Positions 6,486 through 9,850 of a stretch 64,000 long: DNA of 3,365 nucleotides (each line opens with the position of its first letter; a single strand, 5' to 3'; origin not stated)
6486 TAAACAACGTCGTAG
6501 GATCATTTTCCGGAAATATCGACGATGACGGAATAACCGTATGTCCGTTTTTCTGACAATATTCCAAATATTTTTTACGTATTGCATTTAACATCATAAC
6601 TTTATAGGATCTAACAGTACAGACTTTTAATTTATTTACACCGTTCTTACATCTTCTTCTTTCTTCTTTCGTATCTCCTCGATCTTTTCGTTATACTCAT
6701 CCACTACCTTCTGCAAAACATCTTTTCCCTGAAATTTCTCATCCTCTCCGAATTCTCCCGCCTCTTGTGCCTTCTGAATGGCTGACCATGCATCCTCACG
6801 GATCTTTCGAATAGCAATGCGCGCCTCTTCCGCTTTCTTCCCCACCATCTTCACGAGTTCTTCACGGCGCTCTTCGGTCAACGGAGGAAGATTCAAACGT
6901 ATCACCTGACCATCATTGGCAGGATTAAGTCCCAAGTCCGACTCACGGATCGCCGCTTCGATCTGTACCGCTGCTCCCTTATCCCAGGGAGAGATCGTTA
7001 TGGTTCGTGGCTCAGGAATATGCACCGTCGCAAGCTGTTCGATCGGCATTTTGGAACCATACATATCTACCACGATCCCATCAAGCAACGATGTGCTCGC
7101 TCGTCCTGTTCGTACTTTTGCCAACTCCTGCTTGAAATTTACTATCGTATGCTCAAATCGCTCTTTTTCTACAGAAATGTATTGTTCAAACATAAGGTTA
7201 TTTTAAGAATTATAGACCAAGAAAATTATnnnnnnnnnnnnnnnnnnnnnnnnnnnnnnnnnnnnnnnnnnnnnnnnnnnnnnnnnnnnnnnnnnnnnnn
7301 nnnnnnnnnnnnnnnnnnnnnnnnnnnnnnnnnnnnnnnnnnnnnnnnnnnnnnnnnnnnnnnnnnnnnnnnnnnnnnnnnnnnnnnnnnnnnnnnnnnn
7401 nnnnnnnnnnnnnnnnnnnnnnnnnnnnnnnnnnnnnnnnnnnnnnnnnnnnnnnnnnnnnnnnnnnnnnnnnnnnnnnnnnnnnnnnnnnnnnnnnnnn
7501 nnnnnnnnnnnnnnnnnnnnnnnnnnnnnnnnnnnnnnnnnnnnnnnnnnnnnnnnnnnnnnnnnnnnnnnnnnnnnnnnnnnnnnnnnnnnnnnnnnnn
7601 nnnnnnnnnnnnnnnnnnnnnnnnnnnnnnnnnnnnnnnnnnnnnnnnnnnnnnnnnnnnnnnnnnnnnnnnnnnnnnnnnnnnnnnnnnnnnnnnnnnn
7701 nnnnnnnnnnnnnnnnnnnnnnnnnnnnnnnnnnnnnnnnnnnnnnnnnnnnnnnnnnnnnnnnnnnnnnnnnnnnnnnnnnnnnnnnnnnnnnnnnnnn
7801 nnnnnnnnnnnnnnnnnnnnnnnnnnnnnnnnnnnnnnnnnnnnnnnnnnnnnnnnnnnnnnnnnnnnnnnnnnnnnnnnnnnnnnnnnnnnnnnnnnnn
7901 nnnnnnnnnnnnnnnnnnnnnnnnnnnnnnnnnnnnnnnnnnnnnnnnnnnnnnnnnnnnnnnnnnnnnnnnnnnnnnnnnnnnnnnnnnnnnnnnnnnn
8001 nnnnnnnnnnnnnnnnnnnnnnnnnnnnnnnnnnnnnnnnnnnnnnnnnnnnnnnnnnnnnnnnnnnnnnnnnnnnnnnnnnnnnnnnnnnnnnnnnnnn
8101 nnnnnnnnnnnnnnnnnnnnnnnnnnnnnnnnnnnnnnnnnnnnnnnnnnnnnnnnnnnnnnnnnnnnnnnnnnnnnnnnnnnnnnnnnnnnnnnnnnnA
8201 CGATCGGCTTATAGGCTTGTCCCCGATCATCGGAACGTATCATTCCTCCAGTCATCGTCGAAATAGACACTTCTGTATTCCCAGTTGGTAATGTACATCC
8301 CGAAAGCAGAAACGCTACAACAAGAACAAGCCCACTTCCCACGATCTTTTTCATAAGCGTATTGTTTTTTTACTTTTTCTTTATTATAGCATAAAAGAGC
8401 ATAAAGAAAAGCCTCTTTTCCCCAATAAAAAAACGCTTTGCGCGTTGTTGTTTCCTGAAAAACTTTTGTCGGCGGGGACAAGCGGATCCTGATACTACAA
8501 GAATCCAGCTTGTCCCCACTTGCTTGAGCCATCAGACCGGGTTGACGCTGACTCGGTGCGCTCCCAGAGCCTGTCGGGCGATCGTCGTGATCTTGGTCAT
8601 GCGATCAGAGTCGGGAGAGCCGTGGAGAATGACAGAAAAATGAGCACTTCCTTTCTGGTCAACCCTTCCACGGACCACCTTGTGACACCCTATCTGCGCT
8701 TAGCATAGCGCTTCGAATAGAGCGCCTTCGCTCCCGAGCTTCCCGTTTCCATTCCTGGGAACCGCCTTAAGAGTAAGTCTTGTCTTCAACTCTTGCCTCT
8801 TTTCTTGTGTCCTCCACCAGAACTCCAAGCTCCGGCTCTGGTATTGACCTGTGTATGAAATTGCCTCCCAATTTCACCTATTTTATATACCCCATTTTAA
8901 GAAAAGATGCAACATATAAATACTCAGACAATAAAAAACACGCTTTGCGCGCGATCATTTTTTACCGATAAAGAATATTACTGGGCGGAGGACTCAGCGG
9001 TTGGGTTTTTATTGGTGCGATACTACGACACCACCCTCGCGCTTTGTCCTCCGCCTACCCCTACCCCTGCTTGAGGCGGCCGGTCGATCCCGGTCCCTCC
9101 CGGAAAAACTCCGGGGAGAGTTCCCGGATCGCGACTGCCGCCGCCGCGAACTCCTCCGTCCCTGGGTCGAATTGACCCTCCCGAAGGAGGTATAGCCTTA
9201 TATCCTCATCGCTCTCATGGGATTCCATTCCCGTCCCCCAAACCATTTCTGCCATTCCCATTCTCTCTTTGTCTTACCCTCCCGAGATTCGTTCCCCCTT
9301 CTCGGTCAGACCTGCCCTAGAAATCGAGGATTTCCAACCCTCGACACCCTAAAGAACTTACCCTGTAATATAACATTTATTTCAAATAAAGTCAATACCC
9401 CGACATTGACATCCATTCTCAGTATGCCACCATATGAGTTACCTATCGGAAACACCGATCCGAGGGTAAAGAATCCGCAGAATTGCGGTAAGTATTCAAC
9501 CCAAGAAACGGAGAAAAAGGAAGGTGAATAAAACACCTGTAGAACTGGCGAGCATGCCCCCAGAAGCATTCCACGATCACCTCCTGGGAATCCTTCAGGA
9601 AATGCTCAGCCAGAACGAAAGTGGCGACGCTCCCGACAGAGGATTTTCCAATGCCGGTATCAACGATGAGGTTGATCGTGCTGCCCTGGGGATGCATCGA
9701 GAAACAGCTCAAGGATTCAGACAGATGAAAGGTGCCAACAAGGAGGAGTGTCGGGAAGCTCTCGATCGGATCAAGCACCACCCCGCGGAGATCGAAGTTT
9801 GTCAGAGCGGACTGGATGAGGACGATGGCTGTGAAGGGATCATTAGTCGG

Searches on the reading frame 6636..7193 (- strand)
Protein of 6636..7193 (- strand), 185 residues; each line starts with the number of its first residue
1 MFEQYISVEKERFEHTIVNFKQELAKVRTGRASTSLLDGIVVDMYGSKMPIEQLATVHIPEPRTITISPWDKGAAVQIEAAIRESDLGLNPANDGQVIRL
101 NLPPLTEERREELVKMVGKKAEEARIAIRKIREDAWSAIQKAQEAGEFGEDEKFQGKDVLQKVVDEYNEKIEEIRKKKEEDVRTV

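Call 8: search_protein_families(library=pfam, proteins=[window:6636-7193:-], max_evalue=0.01)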
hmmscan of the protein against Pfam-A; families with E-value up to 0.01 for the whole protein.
window:6636-7193:- (185 aa): 1 family
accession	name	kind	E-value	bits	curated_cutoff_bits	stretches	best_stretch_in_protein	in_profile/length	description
PF01765.24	RRF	-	7.6e-61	205.2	29.7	1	20-182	1-163/164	Ribosome recycling factor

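Call 22: find_encoding_contigs(protein=window:6636-7193:-, flank=10000, max_places=10)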
Protein window:6636-7193:- (185 aa): 2 contigs read that carry it; 2 places shown.
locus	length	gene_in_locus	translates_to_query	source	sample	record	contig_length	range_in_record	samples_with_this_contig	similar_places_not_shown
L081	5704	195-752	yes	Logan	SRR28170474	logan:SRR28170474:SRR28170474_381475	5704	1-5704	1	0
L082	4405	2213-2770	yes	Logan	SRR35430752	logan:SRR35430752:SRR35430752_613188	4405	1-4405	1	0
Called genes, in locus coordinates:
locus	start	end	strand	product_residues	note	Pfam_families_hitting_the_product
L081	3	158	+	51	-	?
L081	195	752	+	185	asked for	PF01765:RRF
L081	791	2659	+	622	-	PF01411:tRNA-synt_2c, PF07973:tRNA_SAD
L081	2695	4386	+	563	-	-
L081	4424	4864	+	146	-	-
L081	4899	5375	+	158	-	PF00578:AhpC-TSA, PF08534:Redoxin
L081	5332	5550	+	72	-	-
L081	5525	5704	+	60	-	?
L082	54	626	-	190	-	-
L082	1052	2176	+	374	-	PF15902:Sortilin-Vps10, PF02012:BNR (faint), PF14870:PSII_BNR (weak)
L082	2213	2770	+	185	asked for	PF01765:RRF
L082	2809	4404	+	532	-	?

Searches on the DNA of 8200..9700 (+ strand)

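Call 4: search_rna_families(source=window, start=8200, end=9700, threshold=evalue, max_evalue=10, show_alignments=3)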
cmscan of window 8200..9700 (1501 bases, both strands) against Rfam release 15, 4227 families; matches with E-value up to 10: 9.
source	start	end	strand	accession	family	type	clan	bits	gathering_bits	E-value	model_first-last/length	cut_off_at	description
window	8463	8528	+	RF03330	mir-750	Gene; miRNA;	-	22.9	60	0.031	1-80/80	no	mir-750 microRNA precursor family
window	8472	8519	-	RF00464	mir-92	Gene; miRNA;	CL00137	19.9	47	0.063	13-67/80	no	mir-92 microRNA precursor family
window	8352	8527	-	RF02792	sRNA162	Gene; antisense;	-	18.7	78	1.8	1-190/190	no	Archaeal Small RNA 162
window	9077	9143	+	RF04281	mir-8791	Gene; miRNA;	CL00146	18.6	85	1.5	1-77/77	no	mir-8791 microRNA precursor family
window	8367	8516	-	RF02060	STnc410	Gene; sRNA;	-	16.5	50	1.1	1-158/158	no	Enterobacterial sRNA STnc410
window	9545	9613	-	RF03820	mir-5429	Gene; miRNA;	-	16.1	80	9.6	1-83/83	no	mir-5429 microRNA precursor family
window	8289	8408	-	RF01292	snoR2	Gene; snRNA; snoRNA; HACA-box;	CL00042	15.4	44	8.6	1-149/149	no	Small nucleolar RNA snoR2/U65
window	9148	9219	-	RF00046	snoR30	Gene; snRNA; snoRNA; CD-box;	CL00073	14.8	60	8.6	1-96/96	no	Small nucleolar RNA R30/Z108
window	8989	9098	-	RF00441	snoZ242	Gene; snRNA; snoRNA; CD-box;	-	13.7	90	2.3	1-198/198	no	Small nucleolar RNA Z242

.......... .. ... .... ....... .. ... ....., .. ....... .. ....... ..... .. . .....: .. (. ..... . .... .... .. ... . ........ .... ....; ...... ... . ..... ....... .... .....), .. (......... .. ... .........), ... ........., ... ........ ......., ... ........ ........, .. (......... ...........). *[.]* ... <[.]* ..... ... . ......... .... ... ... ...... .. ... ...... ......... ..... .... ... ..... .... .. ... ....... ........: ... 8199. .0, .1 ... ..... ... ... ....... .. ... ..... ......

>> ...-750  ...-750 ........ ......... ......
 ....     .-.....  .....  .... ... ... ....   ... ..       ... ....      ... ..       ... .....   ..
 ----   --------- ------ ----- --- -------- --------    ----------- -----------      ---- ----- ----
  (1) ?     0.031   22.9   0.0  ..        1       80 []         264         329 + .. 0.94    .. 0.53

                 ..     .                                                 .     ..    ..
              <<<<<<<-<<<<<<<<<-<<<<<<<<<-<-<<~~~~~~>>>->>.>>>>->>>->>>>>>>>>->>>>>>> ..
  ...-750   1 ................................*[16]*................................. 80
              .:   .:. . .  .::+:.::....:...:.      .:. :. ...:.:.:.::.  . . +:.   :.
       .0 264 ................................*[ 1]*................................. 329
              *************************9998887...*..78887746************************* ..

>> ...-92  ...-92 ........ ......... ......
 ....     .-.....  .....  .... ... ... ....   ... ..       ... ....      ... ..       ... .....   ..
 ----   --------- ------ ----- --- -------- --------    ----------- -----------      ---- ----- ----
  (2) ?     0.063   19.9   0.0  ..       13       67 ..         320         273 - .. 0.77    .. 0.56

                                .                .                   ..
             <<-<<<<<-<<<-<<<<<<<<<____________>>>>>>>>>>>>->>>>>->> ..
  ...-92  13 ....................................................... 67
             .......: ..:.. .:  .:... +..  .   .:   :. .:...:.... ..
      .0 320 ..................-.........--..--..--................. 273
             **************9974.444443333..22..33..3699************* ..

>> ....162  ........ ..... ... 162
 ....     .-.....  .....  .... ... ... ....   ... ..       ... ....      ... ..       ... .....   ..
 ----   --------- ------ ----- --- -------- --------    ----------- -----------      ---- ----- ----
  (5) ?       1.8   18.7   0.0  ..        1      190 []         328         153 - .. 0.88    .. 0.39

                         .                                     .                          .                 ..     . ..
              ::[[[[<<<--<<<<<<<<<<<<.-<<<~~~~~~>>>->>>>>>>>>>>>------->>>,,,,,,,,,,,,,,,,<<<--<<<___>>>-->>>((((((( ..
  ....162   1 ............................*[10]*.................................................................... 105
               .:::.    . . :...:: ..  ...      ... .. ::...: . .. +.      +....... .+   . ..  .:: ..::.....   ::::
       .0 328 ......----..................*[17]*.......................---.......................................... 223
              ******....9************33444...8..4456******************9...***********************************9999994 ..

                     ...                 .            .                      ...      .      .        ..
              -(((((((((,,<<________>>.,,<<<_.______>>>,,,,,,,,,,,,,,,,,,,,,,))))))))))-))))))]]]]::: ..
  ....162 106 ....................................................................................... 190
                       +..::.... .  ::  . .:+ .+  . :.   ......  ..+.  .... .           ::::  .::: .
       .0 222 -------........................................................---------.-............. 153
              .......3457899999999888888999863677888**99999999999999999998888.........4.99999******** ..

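Call 84: search_dna_similar(query=window:8360-9523:+, collection=plasmids, mode=distant, max_rows=5)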
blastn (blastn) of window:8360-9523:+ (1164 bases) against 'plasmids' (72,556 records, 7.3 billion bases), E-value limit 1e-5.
No match.

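Call 85: search_dna_similar(query=window:8360-9523:+, collection=phages, mode=distant, max_rows=5)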
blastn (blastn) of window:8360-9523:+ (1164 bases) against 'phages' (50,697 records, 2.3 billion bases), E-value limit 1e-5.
No match.

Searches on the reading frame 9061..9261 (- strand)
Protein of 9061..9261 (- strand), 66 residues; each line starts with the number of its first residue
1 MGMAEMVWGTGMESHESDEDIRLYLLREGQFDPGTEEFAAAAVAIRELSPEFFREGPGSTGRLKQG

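Call 8: search_protein_families(library=pfam, proteins=[window:9061-9261:-], max_evalue=0.01)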
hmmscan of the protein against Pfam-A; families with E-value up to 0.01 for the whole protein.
window:9061-9261:- (66 aa): 0 families

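Call 28: search_protein_families(library=pfam, proteins=[window:9064-9261:-], max_evalue=10)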
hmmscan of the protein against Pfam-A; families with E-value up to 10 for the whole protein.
seq(66 aa): 0 families

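Call 29: search_protein_families(library=ncbifam, proteins=[window:9064-9261:-], max_evalue=10)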
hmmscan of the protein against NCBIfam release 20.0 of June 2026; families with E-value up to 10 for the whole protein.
seq(66 aa): 0 families

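Call 36: find_homologous_proteins(query=window:9064-9261:-, max_evalue=1)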
Query window:9064-9261:- (66 aa): 1 proteins with E <= 1 among 1 candidates.
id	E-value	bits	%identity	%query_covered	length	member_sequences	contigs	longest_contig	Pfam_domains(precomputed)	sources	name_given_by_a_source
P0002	5.4e-35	135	100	97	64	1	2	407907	-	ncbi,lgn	-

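Call 37: find_encoding_contigs(protein=P0002, flank=3000)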
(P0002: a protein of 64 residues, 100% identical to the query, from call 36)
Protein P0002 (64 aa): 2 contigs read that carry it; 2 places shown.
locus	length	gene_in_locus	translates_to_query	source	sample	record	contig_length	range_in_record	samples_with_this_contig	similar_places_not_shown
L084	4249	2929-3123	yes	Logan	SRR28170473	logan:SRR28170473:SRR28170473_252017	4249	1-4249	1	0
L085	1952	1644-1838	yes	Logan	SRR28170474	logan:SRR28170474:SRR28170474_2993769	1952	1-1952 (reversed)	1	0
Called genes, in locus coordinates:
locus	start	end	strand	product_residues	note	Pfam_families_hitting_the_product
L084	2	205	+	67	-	?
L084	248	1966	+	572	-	PF01368:DHH, PF02272:DHHA1, PF17768:RecJ_OB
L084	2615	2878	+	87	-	-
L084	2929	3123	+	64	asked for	-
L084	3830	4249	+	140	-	?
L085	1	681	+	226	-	?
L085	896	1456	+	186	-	-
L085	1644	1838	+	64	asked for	-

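Call 38: list_cluster_members(proteins=[P0002, P0001])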
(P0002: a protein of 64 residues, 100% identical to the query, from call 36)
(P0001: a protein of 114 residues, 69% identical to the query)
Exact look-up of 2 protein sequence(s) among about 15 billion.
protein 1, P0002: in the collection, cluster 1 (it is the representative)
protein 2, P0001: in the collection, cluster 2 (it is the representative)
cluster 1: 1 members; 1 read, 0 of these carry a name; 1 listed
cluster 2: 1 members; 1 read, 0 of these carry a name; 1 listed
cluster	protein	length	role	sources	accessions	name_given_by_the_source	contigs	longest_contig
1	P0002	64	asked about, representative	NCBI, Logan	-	-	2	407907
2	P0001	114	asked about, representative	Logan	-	-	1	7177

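Call 57: predict_structure(protein=window:9064-9261:-)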
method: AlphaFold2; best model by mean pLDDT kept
length: 66 residues; sequences in the alignment: 1
mean_pLDDT: 60.9   pTM: 0.42
mean pLDDT of the five models: 60.9, 56.1, 53.6, 49.9, 49.0
residues with pLDDT >= 90: 0; 70-90: 29; 50-70: 11; < 50: 26
segments of 3 or more residues with pLDDT < 50: 4-16, 55-66
pLDDT, mean of each block of 10 residues (from residue 1): 47 51 79 80 75 47 36
secondary structure, 60 per line:
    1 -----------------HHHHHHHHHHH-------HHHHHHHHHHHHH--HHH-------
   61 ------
elements in order: H18-28 H36-48

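Call 72: search_protein_families(library=padloc, proteins=[window:9064-9261:-], max_evalue=1)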
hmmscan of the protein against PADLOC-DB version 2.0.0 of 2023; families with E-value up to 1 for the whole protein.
window:9064-9261:- (66 aa): 0 families

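Call 73: search_protein_families(library=phrogs, proteins=[window:9064-9261:-], max_evalue=1)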
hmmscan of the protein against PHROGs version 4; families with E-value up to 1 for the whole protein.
window:9064-9261:- (66 aa): 0 families
